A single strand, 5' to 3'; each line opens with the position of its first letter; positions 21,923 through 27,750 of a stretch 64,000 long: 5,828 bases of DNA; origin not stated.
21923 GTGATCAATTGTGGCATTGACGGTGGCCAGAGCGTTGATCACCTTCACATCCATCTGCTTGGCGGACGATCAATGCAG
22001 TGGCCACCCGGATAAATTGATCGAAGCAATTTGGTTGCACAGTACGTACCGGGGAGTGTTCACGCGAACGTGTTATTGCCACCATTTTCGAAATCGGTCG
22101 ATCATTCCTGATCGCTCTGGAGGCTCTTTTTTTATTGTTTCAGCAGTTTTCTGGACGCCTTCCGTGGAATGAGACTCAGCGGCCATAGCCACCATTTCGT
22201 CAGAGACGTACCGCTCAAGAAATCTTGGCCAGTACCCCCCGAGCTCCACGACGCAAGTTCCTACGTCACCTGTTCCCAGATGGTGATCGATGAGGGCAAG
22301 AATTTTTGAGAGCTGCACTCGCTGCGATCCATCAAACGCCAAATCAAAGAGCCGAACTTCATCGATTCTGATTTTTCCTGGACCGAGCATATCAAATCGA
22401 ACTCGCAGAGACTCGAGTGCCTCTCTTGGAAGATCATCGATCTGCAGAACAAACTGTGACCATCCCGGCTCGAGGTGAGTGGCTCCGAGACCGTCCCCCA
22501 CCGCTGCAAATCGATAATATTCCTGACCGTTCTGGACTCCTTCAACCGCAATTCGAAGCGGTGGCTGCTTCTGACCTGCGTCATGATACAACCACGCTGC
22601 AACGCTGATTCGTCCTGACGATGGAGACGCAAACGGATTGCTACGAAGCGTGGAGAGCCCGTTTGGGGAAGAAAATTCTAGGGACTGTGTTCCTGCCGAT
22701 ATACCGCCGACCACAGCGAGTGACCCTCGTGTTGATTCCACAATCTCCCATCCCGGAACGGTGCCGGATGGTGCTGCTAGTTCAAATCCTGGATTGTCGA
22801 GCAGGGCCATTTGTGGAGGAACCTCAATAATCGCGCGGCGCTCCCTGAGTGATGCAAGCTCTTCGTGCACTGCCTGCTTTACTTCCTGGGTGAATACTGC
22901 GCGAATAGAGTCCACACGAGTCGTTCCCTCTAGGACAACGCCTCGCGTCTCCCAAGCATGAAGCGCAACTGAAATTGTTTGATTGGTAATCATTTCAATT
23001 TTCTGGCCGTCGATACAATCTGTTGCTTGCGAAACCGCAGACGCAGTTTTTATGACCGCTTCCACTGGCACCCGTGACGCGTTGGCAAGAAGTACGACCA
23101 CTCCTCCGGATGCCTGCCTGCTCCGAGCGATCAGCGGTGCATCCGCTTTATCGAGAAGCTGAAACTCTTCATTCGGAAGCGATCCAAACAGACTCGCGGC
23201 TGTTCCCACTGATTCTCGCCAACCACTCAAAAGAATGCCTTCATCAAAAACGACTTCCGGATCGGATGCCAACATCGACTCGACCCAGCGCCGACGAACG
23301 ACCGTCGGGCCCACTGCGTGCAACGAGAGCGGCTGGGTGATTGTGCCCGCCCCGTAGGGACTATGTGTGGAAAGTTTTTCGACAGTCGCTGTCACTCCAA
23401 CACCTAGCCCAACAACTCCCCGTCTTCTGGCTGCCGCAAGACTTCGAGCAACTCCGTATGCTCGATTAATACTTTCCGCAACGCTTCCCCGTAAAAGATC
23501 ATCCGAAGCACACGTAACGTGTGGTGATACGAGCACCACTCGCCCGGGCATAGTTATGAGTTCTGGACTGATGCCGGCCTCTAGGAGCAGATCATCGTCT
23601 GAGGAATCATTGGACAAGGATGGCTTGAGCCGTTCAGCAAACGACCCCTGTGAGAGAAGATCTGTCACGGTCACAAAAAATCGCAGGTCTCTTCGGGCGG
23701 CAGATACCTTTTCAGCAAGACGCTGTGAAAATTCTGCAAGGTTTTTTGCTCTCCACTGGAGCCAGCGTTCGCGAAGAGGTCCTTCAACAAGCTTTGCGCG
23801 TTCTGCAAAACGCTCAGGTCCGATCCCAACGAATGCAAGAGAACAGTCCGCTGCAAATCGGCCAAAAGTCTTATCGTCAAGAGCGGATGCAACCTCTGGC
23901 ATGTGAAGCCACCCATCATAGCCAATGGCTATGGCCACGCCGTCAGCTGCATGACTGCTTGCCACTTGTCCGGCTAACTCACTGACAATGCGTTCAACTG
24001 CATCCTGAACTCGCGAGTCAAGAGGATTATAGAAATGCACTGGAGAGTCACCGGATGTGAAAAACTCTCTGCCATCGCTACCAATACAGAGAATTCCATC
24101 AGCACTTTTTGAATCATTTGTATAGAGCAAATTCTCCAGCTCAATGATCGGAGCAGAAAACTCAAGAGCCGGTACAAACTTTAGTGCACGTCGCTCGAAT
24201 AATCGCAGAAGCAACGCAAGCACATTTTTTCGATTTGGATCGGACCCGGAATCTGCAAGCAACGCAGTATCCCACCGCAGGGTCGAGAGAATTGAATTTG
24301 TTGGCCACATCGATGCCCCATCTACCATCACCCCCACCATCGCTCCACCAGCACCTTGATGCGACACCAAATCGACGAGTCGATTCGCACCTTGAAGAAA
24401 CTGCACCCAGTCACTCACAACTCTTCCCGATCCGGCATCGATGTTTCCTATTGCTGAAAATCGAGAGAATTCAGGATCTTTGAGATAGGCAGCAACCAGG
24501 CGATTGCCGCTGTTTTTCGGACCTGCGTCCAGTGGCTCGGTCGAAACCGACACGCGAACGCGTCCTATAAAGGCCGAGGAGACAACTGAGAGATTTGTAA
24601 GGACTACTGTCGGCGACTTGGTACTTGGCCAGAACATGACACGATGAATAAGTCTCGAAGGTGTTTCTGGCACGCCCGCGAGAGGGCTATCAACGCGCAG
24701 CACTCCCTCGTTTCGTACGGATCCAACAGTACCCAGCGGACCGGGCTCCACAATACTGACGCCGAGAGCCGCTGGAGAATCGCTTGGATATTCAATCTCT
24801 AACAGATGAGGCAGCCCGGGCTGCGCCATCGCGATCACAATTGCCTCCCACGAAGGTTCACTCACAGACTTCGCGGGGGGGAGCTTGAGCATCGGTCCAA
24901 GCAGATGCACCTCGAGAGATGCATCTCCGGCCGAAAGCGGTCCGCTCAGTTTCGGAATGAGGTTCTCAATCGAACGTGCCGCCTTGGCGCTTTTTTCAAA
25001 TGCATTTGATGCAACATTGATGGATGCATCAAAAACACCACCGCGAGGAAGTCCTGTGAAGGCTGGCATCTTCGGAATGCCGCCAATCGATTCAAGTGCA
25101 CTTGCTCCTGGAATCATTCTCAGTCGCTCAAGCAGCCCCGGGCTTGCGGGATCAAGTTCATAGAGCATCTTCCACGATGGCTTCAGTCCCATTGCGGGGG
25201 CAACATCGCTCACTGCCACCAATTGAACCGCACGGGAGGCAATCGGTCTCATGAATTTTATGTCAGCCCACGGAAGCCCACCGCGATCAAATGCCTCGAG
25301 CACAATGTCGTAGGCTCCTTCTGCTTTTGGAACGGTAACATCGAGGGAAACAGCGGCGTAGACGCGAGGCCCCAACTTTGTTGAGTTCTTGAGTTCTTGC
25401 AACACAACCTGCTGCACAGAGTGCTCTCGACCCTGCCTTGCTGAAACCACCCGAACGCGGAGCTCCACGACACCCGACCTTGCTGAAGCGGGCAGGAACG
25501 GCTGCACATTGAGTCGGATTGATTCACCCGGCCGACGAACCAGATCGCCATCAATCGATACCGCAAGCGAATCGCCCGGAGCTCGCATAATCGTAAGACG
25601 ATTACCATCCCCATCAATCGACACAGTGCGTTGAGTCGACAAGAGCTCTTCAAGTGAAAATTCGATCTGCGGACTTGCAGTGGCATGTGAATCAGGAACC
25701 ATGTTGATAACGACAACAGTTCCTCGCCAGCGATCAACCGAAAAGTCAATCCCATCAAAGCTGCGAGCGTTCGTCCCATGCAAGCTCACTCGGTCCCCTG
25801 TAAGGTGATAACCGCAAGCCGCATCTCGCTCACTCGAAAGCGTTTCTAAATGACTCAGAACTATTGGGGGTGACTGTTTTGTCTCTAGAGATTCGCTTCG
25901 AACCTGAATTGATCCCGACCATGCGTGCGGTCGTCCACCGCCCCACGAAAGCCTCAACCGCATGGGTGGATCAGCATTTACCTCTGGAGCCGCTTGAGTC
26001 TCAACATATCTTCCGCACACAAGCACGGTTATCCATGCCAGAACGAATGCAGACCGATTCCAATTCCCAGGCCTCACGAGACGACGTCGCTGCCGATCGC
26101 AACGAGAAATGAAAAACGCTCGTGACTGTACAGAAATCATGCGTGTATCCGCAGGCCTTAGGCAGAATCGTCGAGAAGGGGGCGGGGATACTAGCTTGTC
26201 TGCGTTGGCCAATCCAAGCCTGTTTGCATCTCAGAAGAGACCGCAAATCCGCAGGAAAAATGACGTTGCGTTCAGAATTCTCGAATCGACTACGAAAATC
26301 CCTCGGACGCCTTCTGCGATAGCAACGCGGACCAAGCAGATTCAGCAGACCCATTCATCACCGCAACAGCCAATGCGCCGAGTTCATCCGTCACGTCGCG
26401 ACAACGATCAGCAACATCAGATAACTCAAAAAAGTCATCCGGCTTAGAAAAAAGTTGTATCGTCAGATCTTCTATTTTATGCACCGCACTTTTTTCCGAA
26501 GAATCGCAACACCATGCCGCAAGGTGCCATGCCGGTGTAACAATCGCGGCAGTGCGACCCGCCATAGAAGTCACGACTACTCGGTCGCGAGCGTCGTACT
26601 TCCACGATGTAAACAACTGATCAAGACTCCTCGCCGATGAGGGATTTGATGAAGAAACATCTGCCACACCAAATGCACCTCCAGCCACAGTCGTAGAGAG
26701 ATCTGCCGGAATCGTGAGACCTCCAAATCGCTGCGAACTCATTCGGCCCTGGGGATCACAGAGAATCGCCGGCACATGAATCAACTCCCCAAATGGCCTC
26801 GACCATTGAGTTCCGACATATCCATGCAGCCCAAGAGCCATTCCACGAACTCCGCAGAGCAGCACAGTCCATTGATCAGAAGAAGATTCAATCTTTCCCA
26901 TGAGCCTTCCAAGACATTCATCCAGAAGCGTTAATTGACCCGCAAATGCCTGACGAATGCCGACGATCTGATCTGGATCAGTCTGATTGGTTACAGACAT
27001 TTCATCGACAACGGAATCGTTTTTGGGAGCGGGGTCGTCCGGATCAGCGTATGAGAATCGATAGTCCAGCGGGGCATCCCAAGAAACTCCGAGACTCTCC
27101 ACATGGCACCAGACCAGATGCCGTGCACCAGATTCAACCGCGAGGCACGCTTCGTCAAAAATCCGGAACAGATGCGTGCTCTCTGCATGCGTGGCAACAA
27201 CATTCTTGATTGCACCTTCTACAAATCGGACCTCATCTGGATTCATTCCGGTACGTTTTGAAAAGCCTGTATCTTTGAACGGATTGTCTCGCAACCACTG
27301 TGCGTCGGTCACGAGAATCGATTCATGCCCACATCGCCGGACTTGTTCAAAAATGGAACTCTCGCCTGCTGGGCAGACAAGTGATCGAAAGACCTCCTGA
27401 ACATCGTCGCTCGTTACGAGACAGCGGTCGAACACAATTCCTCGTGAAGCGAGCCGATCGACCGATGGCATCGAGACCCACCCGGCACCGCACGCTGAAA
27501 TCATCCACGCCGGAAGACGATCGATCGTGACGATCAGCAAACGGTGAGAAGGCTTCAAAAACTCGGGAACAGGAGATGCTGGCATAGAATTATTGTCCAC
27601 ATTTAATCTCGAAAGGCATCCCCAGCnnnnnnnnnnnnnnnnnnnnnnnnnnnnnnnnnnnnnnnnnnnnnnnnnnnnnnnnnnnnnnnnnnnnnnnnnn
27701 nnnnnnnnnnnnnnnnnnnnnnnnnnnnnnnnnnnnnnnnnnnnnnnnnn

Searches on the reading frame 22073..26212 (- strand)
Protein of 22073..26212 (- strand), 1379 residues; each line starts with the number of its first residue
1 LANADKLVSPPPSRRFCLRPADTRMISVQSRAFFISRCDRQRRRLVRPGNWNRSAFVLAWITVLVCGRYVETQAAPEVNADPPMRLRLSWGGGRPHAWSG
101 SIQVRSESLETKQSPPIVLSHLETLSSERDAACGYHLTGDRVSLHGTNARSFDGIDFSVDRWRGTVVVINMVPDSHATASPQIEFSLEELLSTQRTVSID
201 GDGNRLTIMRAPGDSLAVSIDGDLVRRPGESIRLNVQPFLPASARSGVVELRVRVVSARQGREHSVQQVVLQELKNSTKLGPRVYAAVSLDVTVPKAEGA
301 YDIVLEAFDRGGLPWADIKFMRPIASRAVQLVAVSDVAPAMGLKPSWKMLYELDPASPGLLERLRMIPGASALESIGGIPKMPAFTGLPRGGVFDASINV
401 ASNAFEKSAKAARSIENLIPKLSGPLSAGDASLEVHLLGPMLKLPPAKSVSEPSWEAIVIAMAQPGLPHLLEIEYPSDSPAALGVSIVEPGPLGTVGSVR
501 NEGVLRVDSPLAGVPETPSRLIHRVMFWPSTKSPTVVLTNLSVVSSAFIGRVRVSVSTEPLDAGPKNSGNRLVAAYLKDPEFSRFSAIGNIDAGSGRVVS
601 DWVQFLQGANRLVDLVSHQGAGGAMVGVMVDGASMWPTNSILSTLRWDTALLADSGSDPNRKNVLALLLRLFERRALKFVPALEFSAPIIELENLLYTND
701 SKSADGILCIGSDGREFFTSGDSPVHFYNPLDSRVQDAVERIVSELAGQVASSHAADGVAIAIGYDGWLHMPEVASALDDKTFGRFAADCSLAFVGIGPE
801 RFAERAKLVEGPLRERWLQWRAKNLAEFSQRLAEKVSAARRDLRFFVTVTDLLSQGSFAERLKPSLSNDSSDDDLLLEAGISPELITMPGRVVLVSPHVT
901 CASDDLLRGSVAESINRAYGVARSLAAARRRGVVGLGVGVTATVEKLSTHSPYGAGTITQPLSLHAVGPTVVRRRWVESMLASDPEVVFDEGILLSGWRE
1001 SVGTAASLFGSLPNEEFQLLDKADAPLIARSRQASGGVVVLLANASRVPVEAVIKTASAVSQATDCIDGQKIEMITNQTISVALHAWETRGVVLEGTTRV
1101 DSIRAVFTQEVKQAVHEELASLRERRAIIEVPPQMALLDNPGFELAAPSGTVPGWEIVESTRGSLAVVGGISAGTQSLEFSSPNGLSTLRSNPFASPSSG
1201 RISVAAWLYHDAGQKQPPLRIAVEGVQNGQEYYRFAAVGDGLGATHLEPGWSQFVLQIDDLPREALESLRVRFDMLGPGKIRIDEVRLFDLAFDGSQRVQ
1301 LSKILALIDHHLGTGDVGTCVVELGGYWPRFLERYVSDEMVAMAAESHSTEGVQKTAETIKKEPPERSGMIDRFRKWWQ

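Call 37: search_protein_families(library=pfam, proteins=[window:22073-26212:-], max_evalue=5)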
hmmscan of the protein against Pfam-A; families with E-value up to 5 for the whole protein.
window:22073-26212:- (1379 aa): 1 family
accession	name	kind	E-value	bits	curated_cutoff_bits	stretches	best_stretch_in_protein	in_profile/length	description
PF02638.21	GHL10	-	0.00052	19.7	27.9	1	623-847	35-227/311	Glycosyl hydrolase-like 10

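Call 55: search_protein_families(library=ncbifam, proteins=[window:22073-26212:-], max_evalue=0.01)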
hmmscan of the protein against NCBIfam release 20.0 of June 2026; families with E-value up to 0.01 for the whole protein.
window:22073-26212:- (1379 aa): 0 families

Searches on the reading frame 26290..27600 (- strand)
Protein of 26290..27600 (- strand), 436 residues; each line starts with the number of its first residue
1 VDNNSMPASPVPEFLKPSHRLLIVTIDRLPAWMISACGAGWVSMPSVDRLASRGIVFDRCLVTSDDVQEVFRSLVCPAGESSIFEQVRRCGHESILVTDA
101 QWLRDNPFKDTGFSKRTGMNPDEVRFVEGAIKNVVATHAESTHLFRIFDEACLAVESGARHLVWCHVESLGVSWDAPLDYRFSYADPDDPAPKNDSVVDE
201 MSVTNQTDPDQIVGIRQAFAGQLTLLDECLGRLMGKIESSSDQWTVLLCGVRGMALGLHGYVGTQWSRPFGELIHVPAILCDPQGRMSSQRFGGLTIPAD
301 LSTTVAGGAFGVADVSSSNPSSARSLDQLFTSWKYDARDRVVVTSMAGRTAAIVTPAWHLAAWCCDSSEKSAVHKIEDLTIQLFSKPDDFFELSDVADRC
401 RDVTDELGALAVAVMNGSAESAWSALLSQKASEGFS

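Call 24: search_protein_families(library=pfam, proteins=[window:26290-27600:-], max_evalue=0.001)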
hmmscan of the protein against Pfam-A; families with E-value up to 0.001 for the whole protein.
window:26290-27600:- (436 aa): 1 family
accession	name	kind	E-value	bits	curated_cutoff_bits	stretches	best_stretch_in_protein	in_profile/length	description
PF00884.28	Sulfatase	-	0.00026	20.8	25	0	22-306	4-296/301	Sulfatase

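Call 55: search_protein_families(library=ncbifam, proteins=[window:26290-27600:-], max_evalue=0.01)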
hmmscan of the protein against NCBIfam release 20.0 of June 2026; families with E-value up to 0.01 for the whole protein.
window:26290-27600:- (436 aa): 3 families
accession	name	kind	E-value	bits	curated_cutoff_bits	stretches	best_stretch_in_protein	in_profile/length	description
TIGR03417.1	chol_sulfatase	equivalog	6.1e-07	28.7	433.45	1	20-64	4-49/500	choline-sulfatase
NF045661.1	HdlasePehA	equivalog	2.3e-05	23.2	900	0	204-288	269-353/506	phosphoric/sulfuric ester hydrolase PehA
NF010322.0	PRK13759.1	equivalog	0.00034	19.2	481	0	198-338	249-388/486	arylsulfatase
